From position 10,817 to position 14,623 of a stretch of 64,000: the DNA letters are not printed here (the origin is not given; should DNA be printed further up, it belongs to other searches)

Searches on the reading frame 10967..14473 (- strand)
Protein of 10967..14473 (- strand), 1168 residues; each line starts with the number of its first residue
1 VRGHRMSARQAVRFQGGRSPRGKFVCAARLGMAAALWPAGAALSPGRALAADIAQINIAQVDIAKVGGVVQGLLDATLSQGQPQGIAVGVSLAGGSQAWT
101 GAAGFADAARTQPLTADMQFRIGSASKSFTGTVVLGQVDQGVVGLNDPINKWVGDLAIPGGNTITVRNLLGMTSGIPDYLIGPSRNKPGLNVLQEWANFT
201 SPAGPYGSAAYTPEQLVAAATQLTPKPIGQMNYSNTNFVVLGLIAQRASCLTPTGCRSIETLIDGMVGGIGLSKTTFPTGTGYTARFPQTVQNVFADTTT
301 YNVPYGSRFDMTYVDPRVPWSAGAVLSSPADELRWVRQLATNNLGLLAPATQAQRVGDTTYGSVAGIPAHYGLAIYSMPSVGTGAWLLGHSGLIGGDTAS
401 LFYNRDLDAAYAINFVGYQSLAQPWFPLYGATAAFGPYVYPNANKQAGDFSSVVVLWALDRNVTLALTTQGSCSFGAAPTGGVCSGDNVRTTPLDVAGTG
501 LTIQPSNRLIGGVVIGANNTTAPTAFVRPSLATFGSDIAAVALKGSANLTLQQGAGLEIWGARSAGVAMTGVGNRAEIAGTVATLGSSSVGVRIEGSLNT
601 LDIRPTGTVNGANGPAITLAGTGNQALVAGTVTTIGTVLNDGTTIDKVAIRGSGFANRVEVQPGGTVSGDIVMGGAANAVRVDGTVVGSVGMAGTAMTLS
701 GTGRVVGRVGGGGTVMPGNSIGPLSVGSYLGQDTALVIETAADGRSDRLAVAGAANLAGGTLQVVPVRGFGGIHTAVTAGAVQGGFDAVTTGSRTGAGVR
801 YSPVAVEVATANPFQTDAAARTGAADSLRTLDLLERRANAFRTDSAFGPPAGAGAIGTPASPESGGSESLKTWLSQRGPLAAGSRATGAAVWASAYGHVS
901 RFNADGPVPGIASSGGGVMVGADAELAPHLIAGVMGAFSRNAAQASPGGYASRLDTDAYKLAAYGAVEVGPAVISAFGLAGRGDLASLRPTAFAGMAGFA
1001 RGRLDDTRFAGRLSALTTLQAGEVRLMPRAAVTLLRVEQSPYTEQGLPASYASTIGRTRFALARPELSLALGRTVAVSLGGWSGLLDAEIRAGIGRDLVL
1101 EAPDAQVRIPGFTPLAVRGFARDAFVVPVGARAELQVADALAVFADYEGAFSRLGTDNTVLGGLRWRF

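Call 10: search_protein_families(library=pfam, proteins=[window:10967-14473:-], max_evalue=0.001)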
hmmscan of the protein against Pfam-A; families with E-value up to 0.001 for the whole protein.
window:10967-14473:- (1168 aa): 2 families
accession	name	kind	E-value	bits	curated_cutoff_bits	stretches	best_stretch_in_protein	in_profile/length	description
PF00144.29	Beta-lactamase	-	5.9e-40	137.9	27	1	75-413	6-306/329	Beta-lactamase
PF03797.25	Autotransporter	-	9.3e-27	94.8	26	1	891-1148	1-255/255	Autotransporter beta-domain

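Call 13: search_protein_families(library=ncbifam, proteins=[window:10967-14473:-], max_evalue=0.001)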
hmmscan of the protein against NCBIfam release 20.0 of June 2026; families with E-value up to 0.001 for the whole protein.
window:10967-14473:- (1168 aa): 30 families (the best 25 are shown)
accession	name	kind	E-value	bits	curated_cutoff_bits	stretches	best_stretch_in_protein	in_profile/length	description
NF012102.1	blaDHA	exception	1.3e-11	44.2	800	1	65-177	26-137/379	DHA family class C beta-lactamase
NF045671.1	blaPNC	exception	4.8e-11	42.1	750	1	26-176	9-154/401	PNC family class C beta-lactamase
NF000185.2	BlaEC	exception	8.3e-10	38.2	850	1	69-200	27-155/377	BlaEC family class C beta-lactamase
NF000423.2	blaSRT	exception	1.6e-09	37.4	860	1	66-185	28-141/378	SRT/SST family class C beta-lactamase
NF033085.1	bla_class_C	equivalog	1.6e-09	37.1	415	1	69-175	7-111/356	class C beta-lactamase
NF050810.1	blaCHC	exception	3.5e-09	36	780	1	79-186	40-145/387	CHC family extended-spectrum class C beta-lactamase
NF041665.1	blaPSZ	exception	4.8e-09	35.7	850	1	59-177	20-137/379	PSZ family class C beta-lactamase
NF041663.1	ampC_Sliq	exception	1.7e-08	33.8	860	1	62-181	24-137/378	cephalosporin-hydrolyzing class C beta-lactamase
NF038089.1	blaYRC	exception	2.1e-08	33.5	870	1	64-175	26-135/381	YRC family class C beta-lactamase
NF038238.1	blaBUT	exception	2.2e-08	33.6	850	1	70-177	34-140/383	BUT family class C beta-lactamase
NF033159.0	blaPAC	exception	3.6e-08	32.6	850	1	58-208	23-164/380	PAC family class C beta-lactamase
NF012173.1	CMY2-MIR-ACT-EC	exception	5.1e-08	32.1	680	1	65-176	27-137/380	CMY2/MIR/ACT/EC family class C beta-lactamase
NF053709.1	blaAKO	exception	9.9e-08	31.3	875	1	85-176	47-136/381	AKO family class C beta-lactamase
NF000385.4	blaACT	exception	1.3e-07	31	810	1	49-175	19-135/380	ACT family cephalosporin-hydrolyzing class C beta-lactamase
NF033700.1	blaCMA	exception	1.7e-07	30.6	887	1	77-187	33-141/375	CMA family class C beta-lactamase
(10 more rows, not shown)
